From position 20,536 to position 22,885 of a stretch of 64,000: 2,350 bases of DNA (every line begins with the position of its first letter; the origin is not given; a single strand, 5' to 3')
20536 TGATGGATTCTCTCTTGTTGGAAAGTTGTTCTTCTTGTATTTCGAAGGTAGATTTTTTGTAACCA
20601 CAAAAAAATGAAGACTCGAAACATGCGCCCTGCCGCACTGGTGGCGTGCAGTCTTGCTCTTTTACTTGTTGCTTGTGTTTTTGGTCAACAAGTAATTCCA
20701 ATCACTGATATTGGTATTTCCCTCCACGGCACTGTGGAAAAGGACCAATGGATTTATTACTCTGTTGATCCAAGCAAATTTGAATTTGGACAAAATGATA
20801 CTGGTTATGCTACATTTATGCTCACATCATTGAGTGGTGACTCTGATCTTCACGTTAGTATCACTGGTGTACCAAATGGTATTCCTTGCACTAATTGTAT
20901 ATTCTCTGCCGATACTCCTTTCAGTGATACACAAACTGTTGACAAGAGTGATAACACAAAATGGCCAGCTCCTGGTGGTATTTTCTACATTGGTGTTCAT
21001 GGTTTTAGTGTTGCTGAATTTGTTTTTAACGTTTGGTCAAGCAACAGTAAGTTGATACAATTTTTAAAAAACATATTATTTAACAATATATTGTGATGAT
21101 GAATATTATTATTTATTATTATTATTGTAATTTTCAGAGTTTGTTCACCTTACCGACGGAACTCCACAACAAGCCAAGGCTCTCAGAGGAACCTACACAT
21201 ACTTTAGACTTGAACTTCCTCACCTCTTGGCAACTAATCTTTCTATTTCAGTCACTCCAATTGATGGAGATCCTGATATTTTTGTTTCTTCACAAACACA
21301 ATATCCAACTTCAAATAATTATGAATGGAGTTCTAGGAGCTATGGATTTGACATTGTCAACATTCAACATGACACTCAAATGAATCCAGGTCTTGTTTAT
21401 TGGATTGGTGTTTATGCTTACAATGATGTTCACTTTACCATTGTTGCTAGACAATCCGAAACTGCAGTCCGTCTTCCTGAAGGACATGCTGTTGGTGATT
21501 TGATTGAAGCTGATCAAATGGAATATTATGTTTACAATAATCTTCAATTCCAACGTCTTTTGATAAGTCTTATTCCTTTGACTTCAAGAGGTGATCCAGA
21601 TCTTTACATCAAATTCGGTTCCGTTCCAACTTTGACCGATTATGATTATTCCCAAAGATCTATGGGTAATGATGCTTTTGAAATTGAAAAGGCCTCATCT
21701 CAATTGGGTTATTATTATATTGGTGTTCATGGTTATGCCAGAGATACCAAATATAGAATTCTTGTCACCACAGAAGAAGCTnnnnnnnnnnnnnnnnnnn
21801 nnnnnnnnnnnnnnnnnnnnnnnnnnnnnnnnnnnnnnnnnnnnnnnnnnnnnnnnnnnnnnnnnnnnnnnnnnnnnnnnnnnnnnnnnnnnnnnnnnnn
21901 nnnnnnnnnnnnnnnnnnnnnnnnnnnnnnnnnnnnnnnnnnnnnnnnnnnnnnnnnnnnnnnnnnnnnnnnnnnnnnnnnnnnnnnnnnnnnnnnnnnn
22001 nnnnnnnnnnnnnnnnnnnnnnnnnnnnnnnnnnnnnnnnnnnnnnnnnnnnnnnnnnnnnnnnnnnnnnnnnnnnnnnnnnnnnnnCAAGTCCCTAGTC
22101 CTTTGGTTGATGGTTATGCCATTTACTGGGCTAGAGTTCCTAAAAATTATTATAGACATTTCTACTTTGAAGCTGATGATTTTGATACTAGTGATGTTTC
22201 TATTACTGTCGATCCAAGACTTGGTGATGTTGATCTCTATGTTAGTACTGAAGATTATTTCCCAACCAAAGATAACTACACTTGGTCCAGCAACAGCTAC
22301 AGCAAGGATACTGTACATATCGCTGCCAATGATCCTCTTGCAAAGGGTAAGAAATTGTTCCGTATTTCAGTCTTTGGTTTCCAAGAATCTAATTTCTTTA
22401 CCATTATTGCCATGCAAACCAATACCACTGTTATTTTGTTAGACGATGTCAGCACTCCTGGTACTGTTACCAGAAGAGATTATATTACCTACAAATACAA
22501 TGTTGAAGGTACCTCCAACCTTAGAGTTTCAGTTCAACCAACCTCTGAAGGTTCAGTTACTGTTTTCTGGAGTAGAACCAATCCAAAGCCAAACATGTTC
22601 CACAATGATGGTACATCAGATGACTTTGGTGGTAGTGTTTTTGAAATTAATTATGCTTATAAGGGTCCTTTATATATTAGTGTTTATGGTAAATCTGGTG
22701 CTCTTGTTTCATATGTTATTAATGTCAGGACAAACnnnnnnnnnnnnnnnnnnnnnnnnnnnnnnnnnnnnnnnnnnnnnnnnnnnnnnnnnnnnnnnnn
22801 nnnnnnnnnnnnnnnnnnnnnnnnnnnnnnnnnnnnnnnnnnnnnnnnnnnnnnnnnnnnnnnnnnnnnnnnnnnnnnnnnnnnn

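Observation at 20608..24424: Membrane protein with about nine PPC (bacterial pre-peptidase C-terminal)-like repeats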

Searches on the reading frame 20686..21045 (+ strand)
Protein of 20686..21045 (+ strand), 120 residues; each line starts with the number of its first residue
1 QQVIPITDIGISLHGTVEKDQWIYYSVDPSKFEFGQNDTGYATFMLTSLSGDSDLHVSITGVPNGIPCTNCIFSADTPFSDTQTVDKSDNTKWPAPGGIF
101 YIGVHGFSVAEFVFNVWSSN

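Call 12: search_protein_families(library=pfam, max_evalue=10, proteins=[window:20686-21045:+])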
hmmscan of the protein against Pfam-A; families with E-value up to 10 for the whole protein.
seq(120 aa): 0 families

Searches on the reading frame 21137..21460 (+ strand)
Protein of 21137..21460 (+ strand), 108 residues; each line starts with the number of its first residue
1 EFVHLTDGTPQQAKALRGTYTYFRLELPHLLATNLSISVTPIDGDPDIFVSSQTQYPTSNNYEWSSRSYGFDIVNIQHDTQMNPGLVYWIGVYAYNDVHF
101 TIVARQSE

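Call 12: search_protein_families(library=pfam, max_evalue=10, proteins=[window:21137-21460:+])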
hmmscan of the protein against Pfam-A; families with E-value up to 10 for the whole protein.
seq(108 aa): 1 family
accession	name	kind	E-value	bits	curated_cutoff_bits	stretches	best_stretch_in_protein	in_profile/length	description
PF17065.10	UPF0669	-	6.7e-08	33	27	1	16-95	44-115/185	Putative cytokine, C6ORF120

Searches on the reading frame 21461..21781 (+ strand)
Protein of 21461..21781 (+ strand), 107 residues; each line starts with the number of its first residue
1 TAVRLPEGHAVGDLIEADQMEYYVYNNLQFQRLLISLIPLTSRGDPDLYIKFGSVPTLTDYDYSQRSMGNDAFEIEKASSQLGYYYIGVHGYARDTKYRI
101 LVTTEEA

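Call 12: search_protein_families(library=pfam, max_evalue=10, proteins=[window:21461-21781:+])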
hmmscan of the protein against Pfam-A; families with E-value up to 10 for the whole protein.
seq(107 aa): 1 family
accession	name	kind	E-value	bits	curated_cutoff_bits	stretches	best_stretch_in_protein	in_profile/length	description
PF04151.21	PPC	-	0.00047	21.4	25.9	1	40-91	19-70/70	Bacterial pre-peptidase C-terminal domain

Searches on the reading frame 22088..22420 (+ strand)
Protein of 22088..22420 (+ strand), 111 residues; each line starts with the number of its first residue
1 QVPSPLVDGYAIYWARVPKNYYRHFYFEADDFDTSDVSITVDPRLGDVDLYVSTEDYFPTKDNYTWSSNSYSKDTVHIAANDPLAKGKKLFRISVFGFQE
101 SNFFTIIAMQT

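Call 12: search_protein_families(library=pfam, max_evalue=10, proteins=[window:22088-22420:+])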
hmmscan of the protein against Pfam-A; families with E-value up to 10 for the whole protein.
seq(111 aa): 2 families
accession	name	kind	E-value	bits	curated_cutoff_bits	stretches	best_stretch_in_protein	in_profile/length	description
PF17065.10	UPF0669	-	0.00061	20.1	27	1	44-81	66-103/185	Putative cytokine, C6ORF120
PF04151.21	PPC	-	0.0095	17.2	25.9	1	23-80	3-58/70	Bacterial pre-peptidase C-terminal domain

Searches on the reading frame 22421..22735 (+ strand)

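Call 12: search_protein_families(library=pfam, max_evalue=10, proteins=[window:22421-22735:+])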
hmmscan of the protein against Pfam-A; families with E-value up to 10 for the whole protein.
seq(105 aa): 2 families
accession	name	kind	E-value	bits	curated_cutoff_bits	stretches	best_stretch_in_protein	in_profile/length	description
PF20614.3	Mycovirus_RNAse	-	0.11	13.6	33.9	1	20-80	12-72/77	Homologues of viral RNAse III, found in viruses infecting fungi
PF17065.10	UPF0669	-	0.19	11.9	27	1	14-93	41-117/185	Putative cytokine, C6ORF120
